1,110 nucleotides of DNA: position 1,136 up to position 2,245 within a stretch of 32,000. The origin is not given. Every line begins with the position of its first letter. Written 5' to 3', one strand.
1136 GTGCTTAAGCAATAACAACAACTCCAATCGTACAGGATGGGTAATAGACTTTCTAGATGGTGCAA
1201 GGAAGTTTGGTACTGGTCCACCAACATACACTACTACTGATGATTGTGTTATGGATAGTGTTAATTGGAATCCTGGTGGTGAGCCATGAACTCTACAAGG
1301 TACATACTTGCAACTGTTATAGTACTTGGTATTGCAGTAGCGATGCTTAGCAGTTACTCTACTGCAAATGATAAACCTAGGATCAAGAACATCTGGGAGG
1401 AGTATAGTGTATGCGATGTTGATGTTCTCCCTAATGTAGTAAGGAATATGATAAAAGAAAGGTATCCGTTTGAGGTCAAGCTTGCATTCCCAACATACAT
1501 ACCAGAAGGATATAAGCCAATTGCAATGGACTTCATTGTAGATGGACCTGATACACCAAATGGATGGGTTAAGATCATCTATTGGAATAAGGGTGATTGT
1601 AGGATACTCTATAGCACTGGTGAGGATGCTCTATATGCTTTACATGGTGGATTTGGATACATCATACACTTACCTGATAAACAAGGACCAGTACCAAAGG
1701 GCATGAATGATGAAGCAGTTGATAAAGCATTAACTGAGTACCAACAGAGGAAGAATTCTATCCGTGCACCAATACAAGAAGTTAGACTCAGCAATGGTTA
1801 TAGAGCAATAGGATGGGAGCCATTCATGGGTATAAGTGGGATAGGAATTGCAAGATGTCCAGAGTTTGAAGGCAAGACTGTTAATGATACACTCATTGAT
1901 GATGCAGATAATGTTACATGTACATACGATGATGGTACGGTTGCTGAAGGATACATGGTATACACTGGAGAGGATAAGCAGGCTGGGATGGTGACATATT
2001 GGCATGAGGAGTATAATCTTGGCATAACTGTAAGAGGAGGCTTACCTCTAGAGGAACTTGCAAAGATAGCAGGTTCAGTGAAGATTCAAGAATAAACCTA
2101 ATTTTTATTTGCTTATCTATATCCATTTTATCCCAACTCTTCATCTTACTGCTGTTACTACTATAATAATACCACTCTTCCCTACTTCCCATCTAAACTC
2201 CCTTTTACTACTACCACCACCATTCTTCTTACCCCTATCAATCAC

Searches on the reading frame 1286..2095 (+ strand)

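Call 81: search_protein_families(library=pfam, proteins=[window:1286-2095:+], max_evalue=0.001)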
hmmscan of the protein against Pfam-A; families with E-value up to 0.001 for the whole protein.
window:1286-2095:+ (269 aa): 1 family
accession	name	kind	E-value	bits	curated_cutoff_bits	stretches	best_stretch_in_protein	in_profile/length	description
PF14285.11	DUF4367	-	0.00026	21.9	22.1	0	225-265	73-110/110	Domain of unknown function (DUF4367)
